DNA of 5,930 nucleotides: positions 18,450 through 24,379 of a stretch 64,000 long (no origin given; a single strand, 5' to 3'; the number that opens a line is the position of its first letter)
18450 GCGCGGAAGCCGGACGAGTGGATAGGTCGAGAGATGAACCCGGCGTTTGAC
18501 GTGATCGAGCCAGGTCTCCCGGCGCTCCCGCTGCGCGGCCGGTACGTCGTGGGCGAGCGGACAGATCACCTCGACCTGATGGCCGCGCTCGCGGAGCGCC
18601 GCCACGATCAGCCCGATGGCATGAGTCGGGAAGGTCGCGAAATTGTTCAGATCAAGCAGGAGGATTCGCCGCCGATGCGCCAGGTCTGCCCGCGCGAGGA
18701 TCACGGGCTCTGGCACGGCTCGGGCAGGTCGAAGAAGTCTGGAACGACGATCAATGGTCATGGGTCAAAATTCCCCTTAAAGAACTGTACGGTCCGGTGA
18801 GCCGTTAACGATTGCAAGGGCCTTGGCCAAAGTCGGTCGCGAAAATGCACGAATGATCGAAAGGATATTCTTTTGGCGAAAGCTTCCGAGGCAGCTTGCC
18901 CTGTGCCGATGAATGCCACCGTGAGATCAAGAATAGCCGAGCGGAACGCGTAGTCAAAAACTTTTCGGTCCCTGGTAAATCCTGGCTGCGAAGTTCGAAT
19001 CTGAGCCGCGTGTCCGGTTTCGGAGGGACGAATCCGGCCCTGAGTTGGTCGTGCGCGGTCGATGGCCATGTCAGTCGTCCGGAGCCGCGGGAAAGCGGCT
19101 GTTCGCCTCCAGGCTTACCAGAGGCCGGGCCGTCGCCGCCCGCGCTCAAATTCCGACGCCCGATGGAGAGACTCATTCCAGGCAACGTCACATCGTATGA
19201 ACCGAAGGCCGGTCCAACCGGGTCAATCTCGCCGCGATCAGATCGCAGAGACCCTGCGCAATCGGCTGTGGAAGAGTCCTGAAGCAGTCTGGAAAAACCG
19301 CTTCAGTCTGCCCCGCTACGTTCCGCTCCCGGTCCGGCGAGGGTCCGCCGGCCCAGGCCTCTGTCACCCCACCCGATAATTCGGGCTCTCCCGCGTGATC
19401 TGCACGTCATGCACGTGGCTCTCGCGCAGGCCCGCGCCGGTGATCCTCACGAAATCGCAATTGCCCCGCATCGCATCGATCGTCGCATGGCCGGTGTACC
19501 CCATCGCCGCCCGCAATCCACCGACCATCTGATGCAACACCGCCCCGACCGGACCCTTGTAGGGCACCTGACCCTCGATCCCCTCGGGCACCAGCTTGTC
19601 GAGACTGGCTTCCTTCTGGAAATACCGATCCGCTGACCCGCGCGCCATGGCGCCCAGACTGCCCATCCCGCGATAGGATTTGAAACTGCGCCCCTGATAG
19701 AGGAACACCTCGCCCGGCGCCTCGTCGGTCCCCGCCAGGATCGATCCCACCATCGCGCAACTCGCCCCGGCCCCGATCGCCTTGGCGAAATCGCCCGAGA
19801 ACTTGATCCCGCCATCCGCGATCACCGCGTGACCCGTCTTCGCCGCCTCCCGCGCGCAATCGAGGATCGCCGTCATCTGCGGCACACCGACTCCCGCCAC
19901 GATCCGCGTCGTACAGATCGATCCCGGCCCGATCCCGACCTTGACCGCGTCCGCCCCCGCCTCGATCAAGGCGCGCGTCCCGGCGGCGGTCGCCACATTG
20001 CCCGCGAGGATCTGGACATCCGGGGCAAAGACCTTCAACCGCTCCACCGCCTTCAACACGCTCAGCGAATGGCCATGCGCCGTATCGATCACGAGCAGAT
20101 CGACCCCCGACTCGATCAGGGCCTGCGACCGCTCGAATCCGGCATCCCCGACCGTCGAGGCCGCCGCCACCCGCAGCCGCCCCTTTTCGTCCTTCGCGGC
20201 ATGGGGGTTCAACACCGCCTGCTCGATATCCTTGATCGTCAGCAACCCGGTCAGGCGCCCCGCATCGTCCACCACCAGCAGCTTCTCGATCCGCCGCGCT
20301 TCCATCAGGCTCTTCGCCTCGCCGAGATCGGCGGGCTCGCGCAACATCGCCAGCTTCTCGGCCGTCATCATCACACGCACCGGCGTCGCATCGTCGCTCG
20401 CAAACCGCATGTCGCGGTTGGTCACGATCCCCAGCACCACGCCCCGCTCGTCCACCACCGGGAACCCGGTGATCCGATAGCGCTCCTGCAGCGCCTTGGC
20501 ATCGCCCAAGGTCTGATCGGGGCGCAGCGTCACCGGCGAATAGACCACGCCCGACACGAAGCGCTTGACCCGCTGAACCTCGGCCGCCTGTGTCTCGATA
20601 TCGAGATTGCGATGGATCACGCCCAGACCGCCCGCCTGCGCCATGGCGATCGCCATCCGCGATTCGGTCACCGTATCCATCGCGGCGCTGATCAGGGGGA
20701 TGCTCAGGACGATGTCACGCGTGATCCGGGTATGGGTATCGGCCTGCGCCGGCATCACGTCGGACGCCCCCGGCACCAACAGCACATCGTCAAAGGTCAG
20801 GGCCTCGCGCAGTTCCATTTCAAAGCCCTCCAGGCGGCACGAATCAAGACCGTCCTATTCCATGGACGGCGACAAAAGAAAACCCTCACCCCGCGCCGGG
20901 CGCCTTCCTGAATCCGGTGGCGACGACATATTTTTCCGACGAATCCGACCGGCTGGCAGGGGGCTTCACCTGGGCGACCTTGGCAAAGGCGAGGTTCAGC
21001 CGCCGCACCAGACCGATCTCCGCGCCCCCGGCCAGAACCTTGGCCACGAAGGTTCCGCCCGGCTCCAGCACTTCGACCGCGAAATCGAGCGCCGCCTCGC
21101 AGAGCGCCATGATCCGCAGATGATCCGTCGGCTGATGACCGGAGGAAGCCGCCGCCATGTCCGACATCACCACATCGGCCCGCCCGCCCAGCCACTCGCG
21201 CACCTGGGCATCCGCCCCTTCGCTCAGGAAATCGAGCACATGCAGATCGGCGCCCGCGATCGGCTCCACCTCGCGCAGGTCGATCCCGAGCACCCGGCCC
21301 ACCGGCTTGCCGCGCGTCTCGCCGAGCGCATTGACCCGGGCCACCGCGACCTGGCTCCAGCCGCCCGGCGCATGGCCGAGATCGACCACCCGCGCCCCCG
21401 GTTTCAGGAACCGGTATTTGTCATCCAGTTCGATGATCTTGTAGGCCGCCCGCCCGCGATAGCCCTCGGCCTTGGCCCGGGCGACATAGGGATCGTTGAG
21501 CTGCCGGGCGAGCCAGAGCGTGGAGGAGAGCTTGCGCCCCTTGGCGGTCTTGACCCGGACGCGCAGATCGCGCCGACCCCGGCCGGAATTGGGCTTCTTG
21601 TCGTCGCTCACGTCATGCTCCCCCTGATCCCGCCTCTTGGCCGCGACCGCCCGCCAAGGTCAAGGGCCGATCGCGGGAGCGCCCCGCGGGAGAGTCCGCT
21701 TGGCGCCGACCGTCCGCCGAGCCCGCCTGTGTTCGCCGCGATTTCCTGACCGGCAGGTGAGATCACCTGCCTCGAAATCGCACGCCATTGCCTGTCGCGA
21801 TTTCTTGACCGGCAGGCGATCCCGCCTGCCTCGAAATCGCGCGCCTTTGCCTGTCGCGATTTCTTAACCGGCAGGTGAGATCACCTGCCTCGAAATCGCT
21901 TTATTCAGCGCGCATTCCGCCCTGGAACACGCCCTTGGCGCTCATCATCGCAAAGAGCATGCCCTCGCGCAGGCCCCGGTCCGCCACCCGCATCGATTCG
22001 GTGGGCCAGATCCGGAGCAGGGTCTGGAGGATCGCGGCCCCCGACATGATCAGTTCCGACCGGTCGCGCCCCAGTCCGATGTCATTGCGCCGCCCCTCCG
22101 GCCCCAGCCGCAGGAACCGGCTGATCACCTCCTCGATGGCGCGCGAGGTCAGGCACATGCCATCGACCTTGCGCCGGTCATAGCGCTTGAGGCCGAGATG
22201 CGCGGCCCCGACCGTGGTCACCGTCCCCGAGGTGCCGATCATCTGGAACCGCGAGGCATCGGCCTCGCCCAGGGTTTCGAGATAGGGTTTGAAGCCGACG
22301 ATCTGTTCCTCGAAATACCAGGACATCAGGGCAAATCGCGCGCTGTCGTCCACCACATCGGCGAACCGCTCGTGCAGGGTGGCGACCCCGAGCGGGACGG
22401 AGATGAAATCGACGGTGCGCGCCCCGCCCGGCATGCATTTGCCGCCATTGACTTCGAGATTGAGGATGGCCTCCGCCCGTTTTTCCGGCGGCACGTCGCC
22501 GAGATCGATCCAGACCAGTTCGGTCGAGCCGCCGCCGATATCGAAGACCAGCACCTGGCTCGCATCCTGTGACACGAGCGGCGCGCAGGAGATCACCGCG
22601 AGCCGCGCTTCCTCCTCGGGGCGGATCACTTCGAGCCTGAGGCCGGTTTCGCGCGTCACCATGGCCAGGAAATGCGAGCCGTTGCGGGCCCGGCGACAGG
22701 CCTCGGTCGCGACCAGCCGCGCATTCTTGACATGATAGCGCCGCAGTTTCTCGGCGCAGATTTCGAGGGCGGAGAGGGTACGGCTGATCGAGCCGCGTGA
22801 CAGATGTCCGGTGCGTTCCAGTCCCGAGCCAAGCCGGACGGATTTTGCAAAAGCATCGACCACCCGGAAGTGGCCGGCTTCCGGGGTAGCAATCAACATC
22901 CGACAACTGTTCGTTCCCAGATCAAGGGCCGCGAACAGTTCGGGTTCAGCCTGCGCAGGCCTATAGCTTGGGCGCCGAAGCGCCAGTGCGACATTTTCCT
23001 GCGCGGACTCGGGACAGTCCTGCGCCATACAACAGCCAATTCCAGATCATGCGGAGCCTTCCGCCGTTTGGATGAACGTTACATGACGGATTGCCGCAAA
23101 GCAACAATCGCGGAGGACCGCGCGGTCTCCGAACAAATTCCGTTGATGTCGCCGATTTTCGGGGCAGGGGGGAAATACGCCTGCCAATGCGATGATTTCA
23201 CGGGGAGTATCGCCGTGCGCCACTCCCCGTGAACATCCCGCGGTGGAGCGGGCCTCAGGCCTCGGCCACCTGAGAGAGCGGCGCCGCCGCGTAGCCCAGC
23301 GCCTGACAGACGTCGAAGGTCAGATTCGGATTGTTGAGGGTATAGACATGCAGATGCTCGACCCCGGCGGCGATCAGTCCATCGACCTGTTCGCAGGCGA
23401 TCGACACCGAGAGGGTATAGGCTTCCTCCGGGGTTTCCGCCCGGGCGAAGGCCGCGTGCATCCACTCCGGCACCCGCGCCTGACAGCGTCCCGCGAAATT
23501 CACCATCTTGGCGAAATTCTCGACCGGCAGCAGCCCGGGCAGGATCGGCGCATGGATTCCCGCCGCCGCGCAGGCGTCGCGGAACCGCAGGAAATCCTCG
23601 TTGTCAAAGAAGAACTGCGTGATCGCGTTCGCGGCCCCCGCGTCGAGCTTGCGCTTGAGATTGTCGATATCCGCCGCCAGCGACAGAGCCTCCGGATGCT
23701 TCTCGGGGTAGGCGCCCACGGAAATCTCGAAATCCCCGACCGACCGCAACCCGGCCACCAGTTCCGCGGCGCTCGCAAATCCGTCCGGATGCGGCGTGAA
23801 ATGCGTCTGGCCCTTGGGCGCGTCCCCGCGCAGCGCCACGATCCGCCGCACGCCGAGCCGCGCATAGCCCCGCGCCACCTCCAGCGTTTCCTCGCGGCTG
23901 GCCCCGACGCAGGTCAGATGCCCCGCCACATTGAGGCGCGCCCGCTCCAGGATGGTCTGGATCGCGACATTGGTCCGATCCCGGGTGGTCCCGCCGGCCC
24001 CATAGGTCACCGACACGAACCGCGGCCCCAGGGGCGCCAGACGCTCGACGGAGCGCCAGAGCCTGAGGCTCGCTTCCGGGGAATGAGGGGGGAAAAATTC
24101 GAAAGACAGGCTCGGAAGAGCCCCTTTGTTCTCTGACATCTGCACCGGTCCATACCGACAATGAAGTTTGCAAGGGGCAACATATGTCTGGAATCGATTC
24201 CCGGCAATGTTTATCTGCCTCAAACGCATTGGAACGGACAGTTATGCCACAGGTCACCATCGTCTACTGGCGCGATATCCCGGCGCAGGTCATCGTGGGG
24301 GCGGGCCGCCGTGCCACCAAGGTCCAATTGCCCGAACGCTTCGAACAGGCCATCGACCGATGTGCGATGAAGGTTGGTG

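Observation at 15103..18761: Coupled operon: B12-type radical SAM + nitric oxide synthase + glycosyltransferase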

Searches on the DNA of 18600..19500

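Call 66: search_rna_families(source=window, start=18600, end=19500, threshold=evalue, max_evalue=1)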
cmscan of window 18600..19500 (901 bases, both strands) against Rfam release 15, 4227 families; matches with E-value up to 1: 0.
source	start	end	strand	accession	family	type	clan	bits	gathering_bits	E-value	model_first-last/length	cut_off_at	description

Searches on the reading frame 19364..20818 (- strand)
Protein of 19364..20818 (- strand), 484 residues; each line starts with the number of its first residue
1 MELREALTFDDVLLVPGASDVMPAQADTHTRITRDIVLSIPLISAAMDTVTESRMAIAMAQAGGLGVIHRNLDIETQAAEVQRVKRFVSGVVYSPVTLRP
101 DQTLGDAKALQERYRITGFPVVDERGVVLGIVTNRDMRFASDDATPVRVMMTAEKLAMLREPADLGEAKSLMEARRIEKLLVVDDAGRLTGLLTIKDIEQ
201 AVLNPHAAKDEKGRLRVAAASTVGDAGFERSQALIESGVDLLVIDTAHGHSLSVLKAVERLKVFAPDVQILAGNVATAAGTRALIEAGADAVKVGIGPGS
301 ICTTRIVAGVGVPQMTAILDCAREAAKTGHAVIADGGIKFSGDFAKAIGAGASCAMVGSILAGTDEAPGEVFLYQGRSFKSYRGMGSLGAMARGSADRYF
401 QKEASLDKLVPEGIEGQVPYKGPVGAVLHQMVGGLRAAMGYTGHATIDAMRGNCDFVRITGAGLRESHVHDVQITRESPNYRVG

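Call 9: search_protein_families(library=pfam, proteins=[window:19364-20818:-], max_evalue=0.001)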
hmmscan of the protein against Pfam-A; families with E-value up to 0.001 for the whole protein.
window:19364-20818:- (484 aa): 3 families
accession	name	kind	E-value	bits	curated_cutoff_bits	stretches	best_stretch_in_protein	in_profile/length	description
PF00478.31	IMPDH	-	7.1e-156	518.9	25.6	1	6-470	1-345/345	IMP dehydrogenase / GMP reductase domain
PF00571.33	CBS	-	1.3e-18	67.5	24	2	94-140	8-54/57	CBS domain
PF03060.21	NMO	-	1.3e-06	28.5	28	0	38-88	10-61/331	Nitronate monooxygenase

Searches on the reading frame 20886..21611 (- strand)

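Call 9: search_protein_families(library=pfam, proteins=[window:20886-21611:-], max_evalue=0.001)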
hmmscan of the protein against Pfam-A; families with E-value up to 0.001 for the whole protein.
window:20886-21611:- (241 aa): 1 family
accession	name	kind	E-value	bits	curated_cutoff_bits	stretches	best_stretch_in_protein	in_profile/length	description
PF01728.25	FtsJ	-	2.3e-51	174.7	24.1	1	51-234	1-181/181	FtsJ-like methyltransferase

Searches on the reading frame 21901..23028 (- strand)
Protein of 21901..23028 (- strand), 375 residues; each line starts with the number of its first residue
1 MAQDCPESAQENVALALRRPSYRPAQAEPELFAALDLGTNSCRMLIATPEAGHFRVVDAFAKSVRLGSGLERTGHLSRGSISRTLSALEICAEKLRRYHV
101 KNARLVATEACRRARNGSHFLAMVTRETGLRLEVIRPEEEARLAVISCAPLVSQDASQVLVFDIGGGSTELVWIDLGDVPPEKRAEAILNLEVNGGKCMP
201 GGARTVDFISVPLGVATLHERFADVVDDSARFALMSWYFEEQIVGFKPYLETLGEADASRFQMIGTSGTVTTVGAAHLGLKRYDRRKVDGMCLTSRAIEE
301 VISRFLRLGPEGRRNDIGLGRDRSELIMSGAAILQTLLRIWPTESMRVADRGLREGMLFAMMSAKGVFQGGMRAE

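Call 9: search_protein_families(library=pfam, proteins=[window:21901-23028:-], max_evalue=0.001)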
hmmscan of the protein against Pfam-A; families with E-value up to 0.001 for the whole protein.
window:21901-23028:- (375 aa): 1 family
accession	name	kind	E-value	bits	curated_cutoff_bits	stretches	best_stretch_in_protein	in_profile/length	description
PF02541.22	Ppx-GppA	-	4e-47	161.4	27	1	46-363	2-283/285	Ppx/GppA phosphatase family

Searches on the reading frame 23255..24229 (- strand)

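Call 9: search_protein_families(library=pfam, proteins=[window:23255-24229:-], max_evalue=0.001)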
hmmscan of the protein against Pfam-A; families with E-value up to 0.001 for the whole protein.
window:23255-24229:- (324 aa): 1 family
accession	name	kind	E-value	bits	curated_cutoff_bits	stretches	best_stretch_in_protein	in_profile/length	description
PF02219.23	MTHFR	-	4.1e-83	279.5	24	1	39-312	11-287/287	Methylenetetrahydrofolate reductase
